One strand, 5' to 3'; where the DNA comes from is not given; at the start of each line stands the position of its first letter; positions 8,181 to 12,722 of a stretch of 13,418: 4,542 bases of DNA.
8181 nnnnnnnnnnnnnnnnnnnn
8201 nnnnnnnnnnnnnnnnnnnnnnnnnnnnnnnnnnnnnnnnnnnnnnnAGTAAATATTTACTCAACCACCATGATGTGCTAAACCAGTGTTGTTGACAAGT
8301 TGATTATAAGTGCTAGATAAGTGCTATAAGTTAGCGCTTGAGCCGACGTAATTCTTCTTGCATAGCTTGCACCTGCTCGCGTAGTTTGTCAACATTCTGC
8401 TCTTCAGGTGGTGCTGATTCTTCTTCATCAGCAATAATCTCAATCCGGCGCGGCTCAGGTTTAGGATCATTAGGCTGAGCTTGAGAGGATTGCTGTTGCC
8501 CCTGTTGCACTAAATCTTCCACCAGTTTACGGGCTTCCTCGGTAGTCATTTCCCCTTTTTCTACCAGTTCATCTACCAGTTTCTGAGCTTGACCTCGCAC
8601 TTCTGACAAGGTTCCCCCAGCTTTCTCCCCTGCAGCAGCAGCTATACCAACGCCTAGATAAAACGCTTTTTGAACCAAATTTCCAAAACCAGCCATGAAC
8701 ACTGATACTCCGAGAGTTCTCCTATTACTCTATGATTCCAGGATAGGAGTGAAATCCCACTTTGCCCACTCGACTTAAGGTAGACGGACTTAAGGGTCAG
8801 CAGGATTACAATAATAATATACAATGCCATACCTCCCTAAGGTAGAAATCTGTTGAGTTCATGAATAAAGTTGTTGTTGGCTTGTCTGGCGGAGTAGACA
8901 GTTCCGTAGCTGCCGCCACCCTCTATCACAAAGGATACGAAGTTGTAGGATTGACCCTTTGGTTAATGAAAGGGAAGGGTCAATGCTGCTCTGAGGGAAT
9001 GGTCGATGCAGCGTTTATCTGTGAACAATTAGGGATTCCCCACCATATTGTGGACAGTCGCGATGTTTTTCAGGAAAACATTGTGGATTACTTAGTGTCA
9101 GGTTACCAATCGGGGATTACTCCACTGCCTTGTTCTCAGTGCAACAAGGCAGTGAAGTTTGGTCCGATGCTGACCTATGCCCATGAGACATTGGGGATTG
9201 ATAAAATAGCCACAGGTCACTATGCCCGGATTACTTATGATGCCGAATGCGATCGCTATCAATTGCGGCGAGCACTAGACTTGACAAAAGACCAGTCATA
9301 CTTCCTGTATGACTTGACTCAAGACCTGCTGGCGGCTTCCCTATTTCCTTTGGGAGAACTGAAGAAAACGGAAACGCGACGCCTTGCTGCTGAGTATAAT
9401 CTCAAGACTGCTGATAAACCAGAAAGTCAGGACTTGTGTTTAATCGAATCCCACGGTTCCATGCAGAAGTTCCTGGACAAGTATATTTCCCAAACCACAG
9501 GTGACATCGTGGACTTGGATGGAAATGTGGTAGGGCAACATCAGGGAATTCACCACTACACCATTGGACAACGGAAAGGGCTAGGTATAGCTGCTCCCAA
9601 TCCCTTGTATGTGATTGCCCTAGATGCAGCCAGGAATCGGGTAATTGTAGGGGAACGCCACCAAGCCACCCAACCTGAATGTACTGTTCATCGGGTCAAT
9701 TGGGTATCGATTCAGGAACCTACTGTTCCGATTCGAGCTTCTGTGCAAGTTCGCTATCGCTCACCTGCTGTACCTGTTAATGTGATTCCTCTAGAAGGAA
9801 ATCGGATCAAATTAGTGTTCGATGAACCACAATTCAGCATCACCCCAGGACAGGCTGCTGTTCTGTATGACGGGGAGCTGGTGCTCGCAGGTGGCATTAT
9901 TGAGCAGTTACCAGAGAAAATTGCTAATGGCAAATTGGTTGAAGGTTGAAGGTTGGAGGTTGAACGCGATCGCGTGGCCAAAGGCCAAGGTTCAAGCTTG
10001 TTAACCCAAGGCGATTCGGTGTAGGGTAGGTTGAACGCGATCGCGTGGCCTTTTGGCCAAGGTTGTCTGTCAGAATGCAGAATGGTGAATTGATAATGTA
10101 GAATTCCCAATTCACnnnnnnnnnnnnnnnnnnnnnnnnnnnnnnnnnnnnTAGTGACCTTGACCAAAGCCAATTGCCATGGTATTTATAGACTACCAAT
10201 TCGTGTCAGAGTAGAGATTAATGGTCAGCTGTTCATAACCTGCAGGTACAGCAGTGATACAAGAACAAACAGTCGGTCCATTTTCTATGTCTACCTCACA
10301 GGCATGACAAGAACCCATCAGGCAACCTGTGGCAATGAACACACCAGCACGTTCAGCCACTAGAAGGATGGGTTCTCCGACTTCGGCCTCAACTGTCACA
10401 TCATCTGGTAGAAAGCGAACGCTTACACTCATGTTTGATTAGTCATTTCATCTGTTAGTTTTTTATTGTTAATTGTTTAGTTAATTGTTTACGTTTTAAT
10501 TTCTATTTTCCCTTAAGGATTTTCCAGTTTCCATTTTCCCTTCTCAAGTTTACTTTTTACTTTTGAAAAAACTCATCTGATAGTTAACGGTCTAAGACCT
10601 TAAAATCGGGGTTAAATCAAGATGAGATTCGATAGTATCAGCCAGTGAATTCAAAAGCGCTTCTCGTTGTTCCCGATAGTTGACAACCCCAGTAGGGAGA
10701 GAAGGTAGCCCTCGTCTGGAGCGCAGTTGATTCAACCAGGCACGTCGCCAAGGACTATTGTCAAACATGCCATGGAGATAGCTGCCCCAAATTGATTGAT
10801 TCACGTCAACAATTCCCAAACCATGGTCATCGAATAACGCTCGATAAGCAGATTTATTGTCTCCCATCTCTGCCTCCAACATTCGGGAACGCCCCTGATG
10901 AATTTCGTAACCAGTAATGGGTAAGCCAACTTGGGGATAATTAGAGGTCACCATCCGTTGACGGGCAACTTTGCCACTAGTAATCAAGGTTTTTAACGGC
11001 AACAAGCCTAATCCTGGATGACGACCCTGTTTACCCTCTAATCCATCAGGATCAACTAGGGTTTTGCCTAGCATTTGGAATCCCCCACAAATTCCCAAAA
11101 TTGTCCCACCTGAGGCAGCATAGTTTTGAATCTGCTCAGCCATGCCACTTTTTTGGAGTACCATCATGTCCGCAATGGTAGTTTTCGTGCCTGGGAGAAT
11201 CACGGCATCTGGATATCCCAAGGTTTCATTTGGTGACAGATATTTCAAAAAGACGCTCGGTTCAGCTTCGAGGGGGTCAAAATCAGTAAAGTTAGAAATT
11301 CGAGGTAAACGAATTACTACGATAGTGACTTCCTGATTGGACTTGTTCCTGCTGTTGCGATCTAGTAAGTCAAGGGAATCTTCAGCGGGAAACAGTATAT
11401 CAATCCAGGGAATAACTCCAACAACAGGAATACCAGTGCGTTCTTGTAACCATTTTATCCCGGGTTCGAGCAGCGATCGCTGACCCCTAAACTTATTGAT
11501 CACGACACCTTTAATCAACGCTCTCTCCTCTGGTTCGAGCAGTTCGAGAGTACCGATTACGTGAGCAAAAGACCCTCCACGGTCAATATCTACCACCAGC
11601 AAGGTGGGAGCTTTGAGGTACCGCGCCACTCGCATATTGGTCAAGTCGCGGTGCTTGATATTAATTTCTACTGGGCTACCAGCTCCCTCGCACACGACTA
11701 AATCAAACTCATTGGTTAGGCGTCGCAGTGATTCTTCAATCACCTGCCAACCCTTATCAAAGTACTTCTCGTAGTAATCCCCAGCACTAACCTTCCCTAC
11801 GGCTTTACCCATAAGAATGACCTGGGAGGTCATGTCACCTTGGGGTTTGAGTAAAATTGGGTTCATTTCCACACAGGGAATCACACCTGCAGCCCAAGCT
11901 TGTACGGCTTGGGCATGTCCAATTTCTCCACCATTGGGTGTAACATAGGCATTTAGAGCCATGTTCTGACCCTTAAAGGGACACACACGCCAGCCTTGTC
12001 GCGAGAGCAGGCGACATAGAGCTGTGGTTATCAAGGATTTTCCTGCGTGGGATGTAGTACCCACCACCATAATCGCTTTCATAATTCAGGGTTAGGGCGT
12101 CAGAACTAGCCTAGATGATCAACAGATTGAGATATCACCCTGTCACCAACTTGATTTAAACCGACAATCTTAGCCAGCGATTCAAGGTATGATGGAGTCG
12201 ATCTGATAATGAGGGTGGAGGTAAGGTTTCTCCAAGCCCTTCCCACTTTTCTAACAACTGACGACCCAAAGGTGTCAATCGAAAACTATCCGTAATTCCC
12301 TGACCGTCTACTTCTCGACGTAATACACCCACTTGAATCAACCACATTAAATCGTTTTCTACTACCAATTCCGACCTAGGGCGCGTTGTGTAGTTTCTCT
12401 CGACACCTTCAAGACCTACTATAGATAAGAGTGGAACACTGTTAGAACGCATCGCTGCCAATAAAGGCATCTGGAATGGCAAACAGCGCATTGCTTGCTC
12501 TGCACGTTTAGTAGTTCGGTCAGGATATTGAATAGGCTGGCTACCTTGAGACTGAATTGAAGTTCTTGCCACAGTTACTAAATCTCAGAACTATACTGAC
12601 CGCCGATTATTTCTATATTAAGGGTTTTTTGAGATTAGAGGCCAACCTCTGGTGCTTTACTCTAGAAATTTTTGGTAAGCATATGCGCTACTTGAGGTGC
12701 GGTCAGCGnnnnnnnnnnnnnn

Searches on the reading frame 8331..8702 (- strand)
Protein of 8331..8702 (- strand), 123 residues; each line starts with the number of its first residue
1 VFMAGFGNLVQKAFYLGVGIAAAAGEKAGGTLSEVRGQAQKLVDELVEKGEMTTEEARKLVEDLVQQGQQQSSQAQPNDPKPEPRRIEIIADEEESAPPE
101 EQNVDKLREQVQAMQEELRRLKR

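Call 3: search_protein_families(library=pfam, proteins=[window:8331-8702:-], max_evalue=1)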
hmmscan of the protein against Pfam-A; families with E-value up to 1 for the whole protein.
window:8331-8702:- (123 aa): 9 families
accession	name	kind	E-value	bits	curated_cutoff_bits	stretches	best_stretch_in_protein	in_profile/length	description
PF05597.16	Phasin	-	0.0034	17.9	28.8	1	30-73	24-67/126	Poly(hydroxyalcanoate) granule associated protein (phasin)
PF22746.1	SHOCT-like_DUF2089-C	-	0.0084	16.1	27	1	45-64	8-27/32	SHOCT-like domain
PF07730.19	HisKA_3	-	0.026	15.5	24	0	35-65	34-64/68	Histidine kinase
PF22888.1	FIMAH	-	0.1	13.6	24.8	1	39-71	4-36/81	FIMAH domain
PF11672.13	DUF3268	-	0.13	13.1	28.4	1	24-72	53-101/121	zinc-finger-containing domain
PF06252.17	GemA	-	0.15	13.4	27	1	51-115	21-72/119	Bacteriophage Mu, GemA protein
PF09582.15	AnfO_nitrog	-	0.15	11.8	30.3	0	19-71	74-126/190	Iron only nitrogenase protein AnfO (AnfO_nitrog)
PF16930.11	Porin_5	-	0.15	11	22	1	39-105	4-63/535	Putative porin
PF18175.6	HU-CCDC81_bac_2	-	0.87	10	35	0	42-71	3-32/70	CCDC81-like prokaryotic HU domain 2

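Call 4: search_protein_families(library=ncbifam, proteins=[window:8331-8702:-], max_evalue=1)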
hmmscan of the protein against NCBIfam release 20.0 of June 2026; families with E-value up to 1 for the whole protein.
window:8331-8702:- (123 aa): 6 families
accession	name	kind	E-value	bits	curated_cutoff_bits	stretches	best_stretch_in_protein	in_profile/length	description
NF047773.1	phas_rel_Lepto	domain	6.9e-10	38.6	35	1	9-74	3-64/68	phasin-related domain-containing protein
TIGR01837.1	PHA_granule_1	subfamily_domain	0.00014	21.9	94.7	1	30-73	15-58/118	poly(hydroxyalkanoate) granule-associated protein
NF038025.1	dapto_LiaX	exception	0.0063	15.3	350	1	44-118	8-84/512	daptomycin-sensing surface protein LiaX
NF041669.1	GvpT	domain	0.007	16.9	80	1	33-121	34-116/123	GvpT/GvpP family gas vesicle accessory protein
NF008907.0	PRK12270.1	equivalog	0.075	10.7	878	1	35-115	791-868/1241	multifunctional oxoglutarate decarboxylase/oxoglutarate dehydrogenase thiamine pyrophosphate-binding subunit/dihydrolipoyllysine-residue suc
NF033153.2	phage_ICD_like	subfamily_domain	0.19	11.8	25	1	77-97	10-30/48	host cell division inhibitor Icd-like protein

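Call 53: find_homologous_proteins(query=window:8331-8702:-, max_evalue=0.001)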
Query window:8331-8702:- (123 aa): 963 proteins with E <= 0.001 among 1136 candidates; the best 120 are listed.
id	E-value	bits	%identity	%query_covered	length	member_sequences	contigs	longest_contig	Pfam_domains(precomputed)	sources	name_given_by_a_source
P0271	2.5e-64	232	96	98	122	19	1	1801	-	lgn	-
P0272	1.7e-48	181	75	98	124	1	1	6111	-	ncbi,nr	ncbi:MAG: hypothetical protein F6K31_27275 [Symploca sp. SIO2G7]|nr:hypothetical protein [Symploca s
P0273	2.6e-46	174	74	98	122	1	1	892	-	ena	-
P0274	3.8e-46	173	72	98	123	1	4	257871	-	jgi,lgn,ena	-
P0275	5.1e-46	173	73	98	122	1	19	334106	-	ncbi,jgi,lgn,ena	jgi:polyhydroxyalkanoate synthesis regulator phasin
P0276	8.2e-46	172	72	98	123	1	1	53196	-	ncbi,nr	ncbi:MAG: hypothetical protein F6K47_03155 [Symploca sp. SIO2E6]|nr:hypothetical protein [Symploca s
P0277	8.7e-46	172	72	98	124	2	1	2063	-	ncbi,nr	ncbi:MAG: hypothetical protein F6K41_40705 [Symploca sp. SIO3E6]|nr:hypothetical protein [Caldora sp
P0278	9.8e-46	172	71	98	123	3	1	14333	-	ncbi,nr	ncbi:MAG: hypothetical protein F6K14_25850 [Symploca sp. SIO2C1]|nr:hypothetical protein [Symploca s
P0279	2.2e-45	171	72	98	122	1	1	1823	-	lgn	-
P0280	2.4e-45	171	71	98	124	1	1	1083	-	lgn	-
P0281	2.9e-45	171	70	98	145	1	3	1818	-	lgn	-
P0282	4.5e-45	170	71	98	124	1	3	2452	-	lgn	-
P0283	6.7e-45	169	72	98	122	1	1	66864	-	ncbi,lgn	-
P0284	7.0e-45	169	67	100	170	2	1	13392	-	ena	-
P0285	8.2e-45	169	71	98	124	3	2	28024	-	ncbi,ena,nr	ncbi:MAG: hypothetical protein F6J86_12300 [Symploca sp. SIO1B1]|nr:hypothetical protein [Symploca s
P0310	8.4e-43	163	67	98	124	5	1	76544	-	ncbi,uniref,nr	ncbi:phasin family protein [Microseira wollei]|uniref:Phasin family protein n=1 Tax=Microseira wolle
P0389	5.7e-38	147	63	98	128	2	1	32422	PF20711.3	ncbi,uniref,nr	ncbi:hypothetical protein F7734_43930 [Scytonema sp. UIC 10036]|uniref:phasin family protein n=1 Tax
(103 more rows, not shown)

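Call 90: search_protein_families(library=pfam, proteins=[P0389, P0284, P0310], max_evalue=0.1)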
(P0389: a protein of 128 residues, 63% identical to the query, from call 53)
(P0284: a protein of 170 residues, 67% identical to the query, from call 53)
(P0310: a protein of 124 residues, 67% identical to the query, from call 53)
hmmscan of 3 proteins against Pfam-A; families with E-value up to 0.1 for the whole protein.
P0389 (128 aa): 8 families
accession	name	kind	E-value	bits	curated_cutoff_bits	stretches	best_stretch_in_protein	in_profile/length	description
PF20711.2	DUF6825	-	1.3e-05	26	27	1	9-125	5-103/105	Family of unknown function (DUF6825)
PF05957.18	DUF883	-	0.0061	16.9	25.4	0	20-44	19-43/53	DUF883 N-terminal domain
PF05597.16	Phasin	-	0.017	15.6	28.8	0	28-125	24-125/126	Poly(hydroxyalcanoate) granule associated protein (phasin)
PF07730.19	HisKA_3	-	0.033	15.2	24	0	103-124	38-59/68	Histidine kinase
PF20070.4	DUF6466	-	0.04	14.8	25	1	39-78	92-131/146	Family of unknown function (DUF6466)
PF07028.16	DUF1319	-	0.084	13.5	28.1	0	29-66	51-88/109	Protein of unknown function (DUF1319)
PF05008.21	V-SNARE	-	0.088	13.7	25.9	0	39-72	32-65/92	Vesicle transport v-SNARE protein N-terminus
PF18052.6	Rx_N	-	0.089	13.3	27.7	0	107-125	20-38/93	Rx N-terminal domain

P0284 (170 aa): 11 families
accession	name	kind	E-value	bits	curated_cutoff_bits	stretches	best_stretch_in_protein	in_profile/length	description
PF05597.16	Phasin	-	0.0023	18.4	28.8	1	73-168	24-125/126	Poly(hydroxyalcanoate) granule associated protein (phasin)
PF08012.16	DUF1702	-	0.021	14.2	25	1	49-157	211-315/319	Protein of unknown function (DUF1702)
PF22746.1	SHOCT-like_DUF2089-C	-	0.022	14.8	27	1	88-105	8-25/32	SHOCT-like domain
PF12328.13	Rpp20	-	0.029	14.7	24.6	0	43-135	48-97/118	Rpp20 subunit of nuclear RNase MRP and P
PF06070.16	Herpes_UL32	-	0.033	12.3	25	1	76-150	377-448/1123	Herpesvirus large structural phosphoprotein UL32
PF10925.13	DUF2680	-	0.041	14.5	25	1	83-113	21-54/57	Protein of unknown function (DUF2680)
PF16526.10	CLZ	-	0.051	14.4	26.7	1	137-170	20-53/71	C-terminal leucine zipper domain of cyclic nucleotide-gated channels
PF16930.11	Porin_5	-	0.06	12.3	22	1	82-150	4-62/535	Putative porin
PF14282.11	FlxA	-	0.064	13.8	26.3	0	139-169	8-38/101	FlxA-like protein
PF02885.22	Glycos_trans_3N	-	0.077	13.2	26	0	84-110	2-28/63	Glycosyl transferase family, helical bundle domain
PF22888.1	FIMAH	-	0.095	13.7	24.8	0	81-113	3-35/81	FIMAH domain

P0310 (124 aa): 7 families
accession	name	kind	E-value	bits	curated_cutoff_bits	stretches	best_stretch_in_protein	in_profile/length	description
PF09006.16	Surfac_D-trimer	-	0.003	17.9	22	1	103-122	1-20/46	Lung surfactant protein D coiled-coil trimerisation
PF20769.2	YPEB_N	-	0.0079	16.6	27.3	0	91-122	94-125/136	YpeB N-terminal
PF05597.16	Phasin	-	0.024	15.1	28.8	0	28-120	24-124/126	Poly(hydroxyalcanoate) granule associated protein (phasin)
PF07730.19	HisKA_3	-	0.026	15.5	24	0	28-62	29-63/68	Histidine kinase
PF14282.11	FlxA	-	0.027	15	26.3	0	89-122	36-70/101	FlxA-like protein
PF16523.10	betaPIX_CC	-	0.039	14.3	26.8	0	103-121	34-52/85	betaPIX coiled coil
PF22944.1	DGKD_4H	-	0.063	14.1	27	0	29-68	38-77/120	Diacylglycerol kinase delta, helical domain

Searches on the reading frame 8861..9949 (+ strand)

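Call 3: search_protein_families(library=pfam, proteins=[window:8861-9949:+], max_evalue=1)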
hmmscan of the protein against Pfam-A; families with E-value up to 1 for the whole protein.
window:8861-9949:+ (362 aa): 9 families
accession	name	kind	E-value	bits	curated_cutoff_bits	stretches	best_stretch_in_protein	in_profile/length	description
PF03054.22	tRNA_Me_trans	-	8.3e-69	231.7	20.6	1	3-196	2-201/202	tRNA methyl transferase HUP domain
PF20259.3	tRNA_Me_trans_M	-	2.1e-23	82.1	27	1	202-265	1-66/66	tRNA methyl transferase PRC-barrel domain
PF20258.4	tRNA_Me_trans_C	-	1.7e-20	73.6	20.6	1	273-347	3-77/77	Aminomethyltransferase beta-barrel domain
PF02540.23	NAD_synthase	-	2.1e-07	30.8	21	1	2-69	19-84/242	NAD synthase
PF06508.19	QueC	-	1.9e-05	24.7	22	1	3-67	1-61/210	Queuosine biosynthesis protein QueC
PF00764.25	Arginosuc_synth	-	0.0027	18.2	27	1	3-75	1-70/162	Arginosuccinate synthase N-terminal HUP domain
PF02568.20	ThiI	-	0.0059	16.7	20.5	1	2-34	4-36/197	Thiamine biosynthesis protein (ThiI)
PF12396.14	DUF3659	-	0.093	13.1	24.8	1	199-227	28-55/61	Protein of unknown function (DUF3659)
PF24167.1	DUF7411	-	0.12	12.4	28.7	1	3-79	2-71/194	Family of unknown function (DUF7411)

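Call 4: search_protein_families(library=ncbifam, proteins=[window:8861-9949:+], max_evalue=1)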
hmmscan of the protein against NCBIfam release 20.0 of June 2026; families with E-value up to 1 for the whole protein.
window:8861-9949:+ (362 aa): 21 families
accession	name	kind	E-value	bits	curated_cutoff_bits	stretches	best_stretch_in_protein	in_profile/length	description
NF001138.1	PRK00143.1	equivalog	3e-129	430.9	284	1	3-347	1-345/345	tRNA 2-thiouridine(34) synthase MnmA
TIGR00420.1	trmU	equivalog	3.5e-121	404.4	236.95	1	3-347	2-351/351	tRNA 2-thiouridine(34) synthase MnmA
NF011258.0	PRK14664.1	equivalog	4.3e-66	223.5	680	1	3-347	7-345/362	tRNA 2-thiouridine(34) synthase MnmA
NF011259.0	PRK14665.1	equivalog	1.5e-65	221.5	364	1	2-347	6-358/360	tRNA 2-thiouridine(34) synthase MnmA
TIGR00552.1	nadE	equivalog_domain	3.3e-08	33.1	63.65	1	2-71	23-91/251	NAD(+) synthase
NF010587.0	PRK13980.1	equivalog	1.6e-07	30.8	255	1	2-70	32-98/267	NAD+ synthase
TIGR00364.1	TIGR00364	equivalog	4e-07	29.8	150.3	1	5-66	2-59/201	7-cyano-7-deazaguanine synthase QueC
TIGR00268.2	TIGR00268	equivalog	3e-06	26.7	150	2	1-74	13-84/259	ATP-dependent sacrificial sulfur transferase LarE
NF049949.1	tRNAsynTtuAPyrococ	equivalog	5e-06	25.9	450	1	2-120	48-155/292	tRNA-5-methyluridine(54) 2-sulfurtransferase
TIGR00884.1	guaA_Cterm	equivalog_domain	0.00061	19.2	338.75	1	2-73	17-86/310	glutamine-hydrolyzing GMP synthase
NF003385.0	PRK04527.1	equivalog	0.00098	17.8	603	1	2-99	4-100/401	argininosuccinate synthase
NF000848.1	PRK00074.1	equivalog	0.0011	17.7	400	1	2-27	214-238/512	glutamine-hydrolyzing GMP synthase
NF002048.0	PRK00876.1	subfamily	0.0014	17.5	313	1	4-65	40-99/330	NAD(+) synthase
TIGR00032.1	argG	equivalog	0.002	17.5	268.2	1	3-70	1-64/394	argininosuccinate synthase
NF010392.0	PRK13820.1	equivalog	0.0034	16.4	512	1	1-75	2-73/395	argininosuccinate synthase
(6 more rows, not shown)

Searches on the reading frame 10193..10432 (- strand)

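Call 3: search_protein_families(library=pfam, proteins=[window:10193-10432:-], max_evalue=1)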
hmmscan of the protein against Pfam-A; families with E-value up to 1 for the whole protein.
window:10193-10432:- (79 aa): 2 families
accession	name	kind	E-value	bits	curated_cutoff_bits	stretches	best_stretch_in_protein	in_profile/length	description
PF00111.32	Fer2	-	7.7e-08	32.6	21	1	9-52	5-50/77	2Fe-2S iron-sulfur cluster binding domain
PF13510.11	Fer2_4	-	1.4e-06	28.7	22.8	1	4-66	3-75/82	2Fe-2S iron-sulfur cluster binding domain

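Call 4: search_protein_families(library=ncbifam, proteins=[window:10193-10432:-], max_evalue=1)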
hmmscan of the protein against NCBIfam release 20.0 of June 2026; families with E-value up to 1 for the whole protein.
window:10193-10432:- (79 aa): 22 families
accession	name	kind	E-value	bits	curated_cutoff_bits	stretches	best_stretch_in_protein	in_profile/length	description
NF040756.1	corr_regen_AcsV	exception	0.00011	20.7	800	1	5-54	2-52/632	corrinoid activation/regeneration protein AcsV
NF058606.1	GlBtMonoRdsGbcB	equivalog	0.00061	18.8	500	1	3-53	278-328/362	glycine betaine monooxygenase reductase subunit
NF006305.0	PRK08493.1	equivalog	0.00065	17.9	591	1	10-65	7-67/819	NADH-quinone oxidoreductase subunit G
TIGR02008.1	fdx_plant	subfamily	0.0021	17.8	81.15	1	10-52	10-55/97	ferredoxin [2Fe-2S]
NF043084.2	XdhC_XDHase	equivalog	0.0042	16.6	217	1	32-60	34-61/151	xanthine dehydrogenase subunit XdhC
NF009454.0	PRK12814.1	equivalog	0.0047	15.3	916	1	6-67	5-73/657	putative NADPH-dependent glutamate synthase small subunit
NF005745.0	PRK07569.1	equivalog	0.0053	16.1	333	1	9-66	8-72/238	bidirectional hydrogenase complex protein HoxU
TIGR02007.1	fdx_isc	equivalog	0.0067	16.6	132.1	1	6-52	10-57/110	ISC system 2Fe-2S type ferredoxin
NF004317.0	PRK05713.1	equivalog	0.0096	15.2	338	1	23-53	20-50/312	iron-sulfur-binding ferredoxin reductase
NF007387.0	PRK09908.1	equivalog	0.019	14.4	212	1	24-60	31-66/159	xanthine dehydrogenase iron sulfur-binding subunit XdhC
NF040763.1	FeFe_hydrog_A6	exception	0.025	13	765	1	10-67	6-70/571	NADH-dependent [FeFe] hydrogenase, group A6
NF010778.0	PRK14181.1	equivalog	0.037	13.5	503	1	37-79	237-279/287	bifunctional methylenetetrahydrofolate dehydrogenase/methenyltetrahydrofolate cyclohydrolase FolD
NF040762.1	Hydr_FeFe_Clost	exception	0.039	12.6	900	1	10-65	6-68/572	ferredoxin hydrogenase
TIGR03193.1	4hydroxCoAred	equivalog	0.048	13.6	257.8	1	33-62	34-63/148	4-hydroxybenzoyl-CoA reductase subunit gamma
NF041020.1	glyceraldDH_gamma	equivalog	0.051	13.2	290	1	33-72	45-85/164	glyceraldehyde dehydrogenase subunit gamma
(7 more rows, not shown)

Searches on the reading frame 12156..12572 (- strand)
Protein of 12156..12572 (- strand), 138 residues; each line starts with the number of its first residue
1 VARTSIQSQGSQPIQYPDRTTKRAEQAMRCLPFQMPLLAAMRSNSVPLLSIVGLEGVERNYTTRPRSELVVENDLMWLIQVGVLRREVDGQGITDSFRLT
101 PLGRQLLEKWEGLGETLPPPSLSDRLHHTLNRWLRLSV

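Call 3: search_protein_families(library=pfam, proteins=[window:12156-12572:-], max_evalue=1)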
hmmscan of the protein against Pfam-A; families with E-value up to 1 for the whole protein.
window:12156-12572:- (138 aa): 1 family
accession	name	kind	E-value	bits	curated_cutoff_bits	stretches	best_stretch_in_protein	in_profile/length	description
PF04408.29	HA2_N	-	0.12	13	21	1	94-107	12-25/29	Helicase associated domain (HA2), winged-helix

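Call 4: search_protein_families(library=ncbifam, proteins=[window:12156-12572:-], max_evalue=1)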
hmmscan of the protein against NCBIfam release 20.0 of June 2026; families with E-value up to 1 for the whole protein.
window:12156-12572:- (138 aa): 1 family
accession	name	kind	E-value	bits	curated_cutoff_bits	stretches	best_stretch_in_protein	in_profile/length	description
NF045586.1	Npun_F0494_fam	equivalog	1.1e-49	167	65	1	14-132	1-118/118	Npun_F0494 family protein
